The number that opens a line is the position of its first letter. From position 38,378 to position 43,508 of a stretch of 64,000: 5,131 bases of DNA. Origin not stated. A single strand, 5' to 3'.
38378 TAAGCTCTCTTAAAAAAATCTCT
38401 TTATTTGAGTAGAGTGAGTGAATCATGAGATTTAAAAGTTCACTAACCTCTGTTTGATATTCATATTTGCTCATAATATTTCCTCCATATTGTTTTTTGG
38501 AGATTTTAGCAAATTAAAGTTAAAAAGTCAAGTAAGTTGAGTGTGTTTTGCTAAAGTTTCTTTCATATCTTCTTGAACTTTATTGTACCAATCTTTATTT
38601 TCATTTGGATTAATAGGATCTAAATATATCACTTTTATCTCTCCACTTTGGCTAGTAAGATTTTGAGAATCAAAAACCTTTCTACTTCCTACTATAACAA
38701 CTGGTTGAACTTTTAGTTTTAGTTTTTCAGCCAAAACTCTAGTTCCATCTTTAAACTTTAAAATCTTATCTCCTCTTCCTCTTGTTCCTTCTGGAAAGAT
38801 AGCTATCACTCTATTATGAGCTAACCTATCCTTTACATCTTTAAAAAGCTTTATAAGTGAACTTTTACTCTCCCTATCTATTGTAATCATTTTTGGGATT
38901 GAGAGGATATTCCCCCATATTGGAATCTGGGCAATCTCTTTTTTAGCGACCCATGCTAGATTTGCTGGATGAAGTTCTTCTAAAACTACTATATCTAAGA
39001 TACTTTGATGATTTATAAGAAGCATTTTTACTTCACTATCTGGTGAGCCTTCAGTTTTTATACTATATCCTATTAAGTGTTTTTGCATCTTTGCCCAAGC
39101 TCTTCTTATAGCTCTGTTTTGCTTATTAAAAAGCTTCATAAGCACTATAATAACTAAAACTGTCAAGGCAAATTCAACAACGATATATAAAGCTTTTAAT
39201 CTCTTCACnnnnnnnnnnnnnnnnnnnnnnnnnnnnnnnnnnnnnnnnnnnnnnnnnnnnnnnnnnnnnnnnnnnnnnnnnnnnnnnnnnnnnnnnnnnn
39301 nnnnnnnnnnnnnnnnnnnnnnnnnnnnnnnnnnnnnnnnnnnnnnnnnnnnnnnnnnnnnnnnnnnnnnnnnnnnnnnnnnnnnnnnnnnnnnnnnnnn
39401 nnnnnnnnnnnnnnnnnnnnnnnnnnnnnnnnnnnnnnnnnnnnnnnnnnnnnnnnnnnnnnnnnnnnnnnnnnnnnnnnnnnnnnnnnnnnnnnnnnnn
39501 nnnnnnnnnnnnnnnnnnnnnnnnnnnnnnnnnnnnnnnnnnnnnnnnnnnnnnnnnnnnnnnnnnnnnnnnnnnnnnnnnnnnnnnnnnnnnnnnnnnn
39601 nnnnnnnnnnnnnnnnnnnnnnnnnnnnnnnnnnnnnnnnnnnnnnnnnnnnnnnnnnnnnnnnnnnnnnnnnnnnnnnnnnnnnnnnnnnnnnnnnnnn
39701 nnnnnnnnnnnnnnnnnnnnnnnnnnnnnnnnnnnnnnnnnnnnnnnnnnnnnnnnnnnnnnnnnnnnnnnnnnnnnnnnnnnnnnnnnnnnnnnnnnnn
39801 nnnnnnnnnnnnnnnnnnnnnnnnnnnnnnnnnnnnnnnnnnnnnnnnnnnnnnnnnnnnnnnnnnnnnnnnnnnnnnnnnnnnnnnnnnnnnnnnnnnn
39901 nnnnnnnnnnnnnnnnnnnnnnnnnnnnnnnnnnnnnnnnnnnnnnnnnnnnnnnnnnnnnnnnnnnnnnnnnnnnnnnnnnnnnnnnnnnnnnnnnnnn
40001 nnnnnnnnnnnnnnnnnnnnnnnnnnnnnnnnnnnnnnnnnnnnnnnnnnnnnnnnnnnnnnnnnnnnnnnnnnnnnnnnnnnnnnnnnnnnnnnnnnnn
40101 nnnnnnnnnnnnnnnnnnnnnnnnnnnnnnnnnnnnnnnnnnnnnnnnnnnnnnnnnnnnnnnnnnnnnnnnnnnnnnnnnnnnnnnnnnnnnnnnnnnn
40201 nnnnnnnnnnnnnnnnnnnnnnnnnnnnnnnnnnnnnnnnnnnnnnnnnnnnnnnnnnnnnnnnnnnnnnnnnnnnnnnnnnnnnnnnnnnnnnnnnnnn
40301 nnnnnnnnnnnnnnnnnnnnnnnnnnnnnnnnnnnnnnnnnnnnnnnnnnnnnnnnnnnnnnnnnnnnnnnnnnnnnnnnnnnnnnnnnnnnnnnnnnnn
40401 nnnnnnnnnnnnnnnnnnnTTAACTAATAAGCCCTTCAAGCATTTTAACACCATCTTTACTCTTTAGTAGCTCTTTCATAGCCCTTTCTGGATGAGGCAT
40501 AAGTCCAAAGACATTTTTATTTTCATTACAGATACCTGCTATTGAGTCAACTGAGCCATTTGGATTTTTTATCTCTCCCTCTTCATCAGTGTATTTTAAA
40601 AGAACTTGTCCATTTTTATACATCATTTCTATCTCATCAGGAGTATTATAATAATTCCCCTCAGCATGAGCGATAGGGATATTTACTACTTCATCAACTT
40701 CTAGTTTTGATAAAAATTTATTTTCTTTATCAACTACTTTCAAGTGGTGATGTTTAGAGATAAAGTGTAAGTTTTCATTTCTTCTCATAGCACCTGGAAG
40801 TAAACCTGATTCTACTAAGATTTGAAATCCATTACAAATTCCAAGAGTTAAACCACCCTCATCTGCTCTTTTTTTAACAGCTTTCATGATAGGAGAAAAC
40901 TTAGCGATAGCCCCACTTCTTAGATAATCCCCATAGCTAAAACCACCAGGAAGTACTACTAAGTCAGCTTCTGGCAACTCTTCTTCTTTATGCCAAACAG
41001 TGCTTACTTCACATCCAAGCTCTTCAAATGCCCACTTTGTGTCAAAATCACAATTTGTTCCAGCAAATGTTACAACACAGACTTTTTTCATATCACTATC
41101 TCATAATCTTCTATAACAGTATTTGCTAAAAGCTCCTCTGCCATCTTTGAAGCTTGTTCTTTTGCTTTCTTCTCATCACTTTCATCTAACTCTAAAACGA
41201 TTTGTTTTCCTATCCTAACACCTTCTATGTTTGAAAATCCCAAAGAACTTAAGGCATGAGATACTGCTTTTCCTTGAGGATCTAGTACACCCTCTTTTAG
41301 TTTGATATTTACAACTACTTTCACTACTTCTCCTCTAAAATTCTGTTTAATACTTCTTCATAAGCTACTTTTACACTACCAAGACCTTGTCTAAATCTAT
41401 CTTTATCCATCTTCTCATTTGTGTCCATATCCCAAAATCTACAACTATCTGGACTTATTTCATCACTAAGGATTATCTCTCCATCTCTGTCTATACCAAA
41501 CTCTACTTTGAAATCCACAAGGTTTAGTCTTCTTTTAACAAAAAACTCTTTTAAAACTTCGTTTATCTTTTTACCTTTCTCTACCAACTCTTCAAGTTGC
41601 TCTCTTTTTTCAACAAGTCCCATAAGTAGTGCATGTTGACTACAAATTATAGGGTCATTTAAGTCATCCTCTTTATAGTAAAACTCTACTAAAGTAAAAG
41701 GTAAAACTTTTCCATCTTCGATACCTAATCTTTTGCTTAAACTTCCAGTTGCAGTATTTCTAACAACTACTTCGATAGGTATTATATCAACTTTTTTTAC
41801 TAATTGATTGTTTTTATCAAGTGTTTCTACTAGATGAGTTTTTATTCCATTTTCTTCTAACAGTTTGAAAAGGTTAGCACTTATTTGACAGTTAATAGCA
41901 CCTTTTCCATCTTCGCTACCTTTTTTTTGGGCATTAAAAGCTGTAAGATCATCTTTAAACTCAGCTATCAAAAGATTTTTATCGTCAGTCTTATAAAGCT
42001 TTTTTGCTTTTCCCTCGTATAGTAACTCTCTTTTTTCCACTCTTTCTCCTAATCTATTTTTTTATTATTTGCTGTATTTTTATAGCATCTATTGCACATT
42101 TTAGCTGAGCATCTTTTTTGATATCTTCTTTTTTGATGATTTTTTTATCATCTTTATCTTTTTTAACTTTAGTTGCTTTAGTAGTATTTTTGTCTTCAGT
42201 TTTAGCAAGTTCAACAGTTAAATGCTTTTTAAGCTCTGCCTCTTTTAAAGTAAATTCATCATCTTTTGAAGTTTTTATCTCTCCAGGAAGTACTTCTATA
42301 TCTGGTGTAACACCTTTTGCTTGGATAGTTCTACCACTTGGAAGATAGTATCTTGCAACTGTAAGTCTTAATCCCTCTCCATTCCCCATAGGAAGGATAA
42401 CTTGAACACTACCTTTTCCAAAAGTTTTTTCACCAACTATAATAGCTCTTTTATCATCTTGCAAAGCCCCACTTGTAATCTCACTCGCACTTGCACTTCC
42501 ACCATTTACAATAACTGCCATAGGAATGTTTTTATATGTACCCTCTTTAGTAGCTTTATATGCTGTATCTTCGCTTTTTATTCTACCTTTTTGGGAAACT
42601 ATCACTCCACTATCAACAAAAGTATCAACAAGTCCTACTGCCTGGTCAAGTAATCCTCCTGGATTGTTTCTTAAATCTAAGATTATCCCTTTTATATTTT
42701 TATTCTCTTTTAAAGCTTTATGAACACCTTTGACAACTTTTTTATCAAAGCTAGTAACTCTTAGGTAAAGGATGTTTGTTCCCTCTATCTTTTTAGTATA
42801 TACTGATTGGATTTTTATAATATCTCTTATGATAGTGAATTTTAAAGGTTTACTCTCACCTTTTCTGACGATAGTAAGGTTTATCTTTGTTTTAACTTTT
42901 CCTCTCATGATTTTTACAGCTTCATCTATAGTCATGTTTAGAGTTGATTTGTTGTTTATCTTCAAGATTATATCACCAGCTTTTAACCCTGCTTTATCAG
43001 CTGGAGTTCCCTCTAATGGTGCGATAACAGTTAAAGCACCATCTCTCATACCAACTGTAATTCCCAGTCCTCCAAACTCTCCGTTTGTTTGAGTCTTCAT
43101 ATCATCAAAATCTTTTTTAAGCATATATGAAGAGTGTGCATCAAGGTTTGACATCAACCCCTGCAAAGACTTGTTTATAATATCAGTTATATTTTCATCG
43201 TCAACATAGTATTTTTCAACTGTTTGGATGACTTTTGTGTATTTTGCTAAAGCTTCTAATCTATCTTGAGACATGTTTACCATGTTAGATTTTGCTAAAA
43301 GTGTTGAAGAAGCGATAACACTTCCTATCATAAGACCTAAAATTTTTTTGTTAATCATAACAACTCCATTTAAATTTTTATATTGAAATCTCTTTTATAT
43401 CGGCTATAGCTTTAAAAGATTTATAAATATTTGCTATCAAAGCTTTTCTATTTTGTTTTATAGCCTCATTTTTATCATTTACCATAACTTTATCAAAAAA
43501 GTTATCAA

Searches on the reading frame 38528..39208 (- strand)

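Call 7: search_protein_families(library=pfam, proteins=[window:38528-39208:-])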
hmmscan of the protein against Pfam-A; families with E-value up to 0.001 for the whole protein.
window:38528-39208:- (226 aa): 1 family
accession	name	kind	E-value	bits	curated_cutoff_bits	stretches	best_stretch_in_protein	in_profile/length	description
PF01553.26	Acyltransferase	-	6.1e-23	81.5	23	1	61-172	16-131/132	Acyltransferase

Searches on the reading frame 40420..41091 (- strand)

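Call 7: search_protein_families(library=pfam, proteins=[window:40420-41091:-])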
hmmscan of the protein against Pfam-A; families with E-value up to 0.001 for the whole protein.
window:40420-41091:- (223 aa): 4 families
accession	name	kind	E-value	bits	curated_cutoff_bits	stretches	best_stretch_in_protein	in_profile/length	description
PF13507.12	GATase_5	-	8.7e-45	153.3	27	1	3-211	3-236/260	CobB/CobQ-like glutamine amidotransferase domain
PF00117.34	GATase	-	3.3e-09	37.1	22.8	1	21-207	16-177/190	Glutamine amidotransferase class-I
PF07685.20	GATase_3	-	7.9e-09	35.8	27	1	29-95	27-91/196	CobB/CobQ-like glutamine amidotransferase domain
PF01965.30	DJ-1_PfpI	-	2.1e-07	31.3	26.6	1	39-100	59-115/165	DJ-1/PfpI family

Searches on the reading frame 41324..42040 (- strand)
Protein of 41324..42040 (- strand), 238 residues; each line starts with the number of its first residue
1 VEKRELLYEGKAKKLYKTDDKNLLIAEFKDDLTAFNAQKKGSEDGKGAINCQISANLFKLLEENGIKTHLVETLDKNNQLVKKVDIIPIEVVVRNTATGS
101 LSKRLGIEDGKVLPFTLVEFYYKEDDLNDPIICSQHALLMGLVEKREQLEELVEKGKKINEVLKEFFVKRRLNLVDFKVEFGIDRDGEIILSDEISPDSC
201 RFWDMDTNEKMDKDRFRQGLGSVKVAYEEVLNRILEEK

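Call 7: search_protein_families(library=pfam, proteins=[window:41324-42040:-])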
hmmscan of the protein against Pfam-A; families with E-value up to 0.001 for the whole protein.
window:41324-42040:- (238 aa): 1 family
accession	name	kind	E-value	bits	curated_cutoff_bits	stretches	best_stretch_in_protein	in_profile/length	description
PF01259.24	SAICAR_synt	-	1.8e-85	286.9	20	1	6-233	1-232/233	SAICAR synthetase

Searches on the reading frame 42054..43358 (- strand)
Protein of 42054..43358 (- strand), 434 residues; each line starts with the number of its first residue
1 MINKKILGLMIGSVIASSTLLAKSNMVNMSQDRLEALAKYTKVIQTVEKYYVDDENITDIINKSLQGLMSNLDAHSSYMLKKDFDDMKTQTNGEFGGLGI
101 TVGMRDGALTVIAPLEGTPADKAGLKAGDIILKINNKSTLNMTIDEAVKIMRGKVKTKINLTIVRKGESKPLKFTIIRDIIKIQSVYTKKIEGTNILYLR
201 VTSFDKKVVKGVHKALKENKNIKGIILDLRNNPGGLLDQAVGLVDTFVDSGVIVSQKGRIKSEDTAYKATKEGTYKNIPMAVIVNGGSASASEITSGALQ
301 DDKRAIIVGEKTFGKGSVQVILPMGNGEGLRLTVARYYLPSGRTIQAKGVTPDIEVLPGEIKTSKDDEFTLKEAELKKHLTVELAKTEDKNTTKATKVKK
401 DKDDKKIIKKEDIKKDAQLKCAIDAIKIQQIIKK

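Call 7: search_protein_families(library=pfam, proteins=[window:42054-43358:-])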
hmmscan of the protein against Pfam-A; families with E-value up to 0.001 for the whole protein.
window:42054-43358:- (434 aa): 4 families
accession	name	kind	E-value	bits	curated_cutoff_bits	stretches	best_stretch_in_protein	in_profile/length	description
PF03572.23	Peptidase_S41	-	1.6e-55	187.6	24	1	195-356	1-165/165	Peptidase family S41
PF17820.7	PDZ_6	-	7.7e-15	54.8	27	1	112-165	3-54/54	PDZ domain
PF00595.29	PDZ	-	5.1e-13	49.7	23.2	1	95-163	9-80/81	PDZ domain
PF13180.12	PDZ_2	-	2.6e-12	47.3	27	1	96-172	1-76/80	PDZ domain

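Call 77: search_protein_families(library=ncbifam, proteins=[window:42054-43358:-], max_evalue=0.001)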
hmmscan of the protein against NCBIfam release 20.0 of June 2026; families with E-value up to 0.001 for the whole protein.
window:42054-43358:- (434 aa): 21 families
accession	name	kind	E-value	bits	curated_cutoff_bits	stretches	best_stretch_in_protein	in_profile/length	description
TIGR00225.1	prc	subfamily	1.5e-108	362.9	218.6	1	55-374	10-332/335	C-terminal processing peptidase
TIGR03900.1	prc_long_Delta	hypoth_equivalog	5.2e-108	362.3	660.95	1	40-397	83-452/973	MXAN_5808 family serine peptidase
NF045590.1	Cterm_S41_CtpC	exception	3.6e-82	276.4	665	1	47-356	70-378/418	carboxyl-terminal processing protease CtpC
NF052377.1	lmo1851_S41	exception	5.4e-77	259.5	725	1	23-360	34-372/468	lmo1851 family serine protease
NF045589.1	Cterm_S41_CtpB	exception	1.2e-76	258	633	1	46-356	70-380/416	carboxyl-terminal processing protease CtpB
NF045588.1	Cterm_S41_CtpA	exception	5.1e-75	252.8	625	1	63-362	77-382/401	carboxyl-terminal processing protease CtpA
NF045591.1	Cterm_S41_CtpZ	exception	5.8e-69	232.8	525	1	31-375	49-394/403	carboxyl-terminal processing protease CtpZ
NF051464.1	tail_spec_CT441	exception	3.9e-56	191.1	700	1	21-400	172-572/645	tail-specific protease Tsp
NF008388.1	PRK11186.1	exception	1.3e-42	146.1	825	1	54-410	204-578/663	carboxy terminal-processing peptidase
TIGR02037.1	degP_htrA_DO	subfamily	8.2e-11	41.5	416.2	1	106-228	259-373/434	Do family serine endopeptidase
NF058627.1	S41_Gfo1087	equivalog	2.3e-10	40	455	1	55-320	78-371/489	GFO_1087 family putative carboxy terminal peptidase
NF033424.1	chlamy_CPAF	equivalog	2.5e-07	29.7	250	1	278-356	457-538/564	protease-like activity factor CPAF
NF041521.1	HhoA_HhoB_HtrA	equivalog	8.6e-07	28.5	450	1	99-173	256-328/335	HhoA/HhoB/HtrA family serine endopeptidase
NF047968.1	SerProtHtrA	equivalog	1.2e-05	24.8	470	1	109-174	291-355/357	serine protease HtrA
TIGR00054.1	TIGR00054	equivalog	2.2e-05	23.5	147.55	1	103-218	197-302/421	RIP metalloprotease RseP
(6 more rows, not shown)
